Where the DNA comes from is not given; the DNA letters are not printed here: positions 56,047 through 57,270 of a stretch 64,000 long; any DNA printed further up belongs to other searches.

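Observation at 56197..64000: Mycobacterium-like polyprenyl-phospho-pentose module: DPPR-synthase homolog + two GT-C transferases + methyltransferases + GT4 + PAP2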

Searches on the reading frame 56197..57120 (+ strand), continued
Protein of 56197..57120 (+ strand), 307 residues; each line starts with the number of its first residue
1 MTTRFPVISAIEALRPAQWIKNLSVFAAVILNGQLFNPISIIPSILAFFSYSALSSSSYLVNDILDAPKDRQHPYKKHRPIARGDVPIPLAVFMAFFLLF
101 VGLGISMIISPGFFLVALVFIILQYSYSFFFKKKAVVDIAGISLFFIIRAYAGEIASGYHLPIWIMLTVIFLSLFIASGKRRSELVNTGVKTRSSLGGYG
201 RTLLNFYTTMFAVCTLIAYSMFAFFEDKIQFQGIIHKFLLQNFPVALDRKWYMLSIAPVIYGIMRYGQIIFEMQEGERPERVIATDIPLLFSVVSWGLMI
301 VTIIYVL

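Call 103: search_protein_representatives(protein=window:56197-57120:+)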
Query: 307 residues. Proteins with E-value up to 0.001 (for the whole library): 11788; up to 1e-10: 8012; up to 1e-30: 671. The best 150 are listed.
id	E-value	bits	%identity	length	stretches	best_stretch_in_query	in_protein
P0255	1.0e-137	475.0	71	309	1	10-307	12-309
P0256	6.2e-92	324.7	52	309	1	5-306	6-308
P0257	3.0e-79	283.1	48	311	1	10-306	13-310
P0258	1.4e-70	254.6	44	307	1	11-307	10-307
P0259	2.2e-69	250.7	47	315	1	12-307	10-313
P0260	1.1e-67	245.1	46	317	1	11-306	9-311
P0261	7.2e-62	226.1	43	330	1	11-305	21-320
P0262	3.7e-58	213.9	42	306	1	8-303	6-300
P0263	4.2e-56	207.1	49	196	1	113-307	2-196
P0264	1.1e-55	205.7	37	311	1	3-305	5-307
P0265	2.4e-55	204.7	36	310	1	9-305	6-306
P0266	1.2e-53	199.0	40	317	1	10-307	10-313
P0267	1.2e-52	195.7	39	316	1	13-306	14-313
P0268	8.8e-52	192.9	40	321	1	13-305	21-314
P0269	2.0e-51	191.7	45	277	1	11-232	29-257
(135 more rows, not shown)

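Call 104: find_encoding_contigs(protein=P0256, flank=10000, max_places=2)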
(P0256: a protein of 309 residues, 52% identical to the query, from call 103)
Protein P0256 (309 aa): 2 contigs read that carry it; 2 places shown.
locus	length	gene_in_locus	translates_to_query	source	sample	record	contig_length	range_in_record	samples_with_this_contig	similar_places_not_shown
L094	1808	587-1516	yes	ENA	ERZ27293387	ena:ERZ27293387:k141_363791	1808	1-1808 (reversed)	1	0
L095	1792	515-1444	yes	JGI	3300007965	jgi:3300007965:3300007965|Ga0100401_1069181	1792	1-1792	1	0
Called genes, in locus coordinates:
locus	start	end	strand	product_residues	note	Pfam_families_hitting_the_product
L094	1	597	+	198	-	?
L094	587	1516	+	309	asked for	PF01040:UbiA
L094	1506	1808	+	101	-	?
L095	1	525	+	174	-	?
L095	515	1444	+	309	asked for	PF01040:UbiA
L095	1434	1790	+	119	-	?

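Call 105: find_encoding_contigs(protein=P0258, flank=10000, max_places=2)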
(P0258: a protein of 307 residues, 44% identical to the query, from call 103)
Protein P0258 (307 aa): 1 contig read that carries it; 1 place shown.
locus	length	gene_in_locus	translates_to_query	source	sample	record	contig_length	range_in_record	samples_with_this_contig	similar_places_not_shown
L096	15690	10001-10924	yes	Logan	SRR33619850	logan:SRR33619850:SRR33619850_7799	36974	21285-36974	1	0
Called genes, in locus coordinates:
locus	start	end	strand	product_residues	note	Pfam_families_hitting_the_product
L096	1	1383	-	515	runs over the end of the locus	PF13522:GATase_6 (weak)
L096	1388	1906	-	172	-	PF01923:Cob_adeno_trans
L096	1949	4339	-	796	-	PF00317:Ribonuc_red_lgN, PF02867:Ribonuc_red_lgC, PF12637:TSCPD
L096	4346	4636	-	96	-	-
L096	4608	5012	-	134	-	PF22091:DUF6941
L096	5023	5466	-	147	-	PF22811:Zn_ribbon_NrdR, PF03477:ATP-cone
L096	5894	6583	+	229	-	PF00156:Pribosyltran (faint)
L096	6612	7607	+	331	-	PF01594:AI-2E_transport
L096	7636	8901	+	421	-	PF00890:FAD_binding_2 (weak), PF01266:DAO, PF01593:Amino_oxidase, PF07992:Pyr_redox_2 (weak), PF12831:FAD_oxidored (weak), PF13450:NAD_binding_8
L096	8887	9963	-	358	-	PF01380:SIS (weak), PF10432:bact-PGI_C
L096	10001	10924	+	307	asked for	PF01040:UbiA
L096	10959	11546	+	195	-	-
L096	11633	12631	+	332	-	PF00154:RecA_N, PF06745:ATPase (faint), PF08423:Rad51, PF21096:RecA_C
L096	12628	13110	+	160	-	PF21982:RecX_HTH1 (weak), PF02631:RecX_HTH2 (weak)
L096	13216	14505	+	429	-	PF12072:RNase_Y_N, PF00013:KH_1 (weak), PF01966:HD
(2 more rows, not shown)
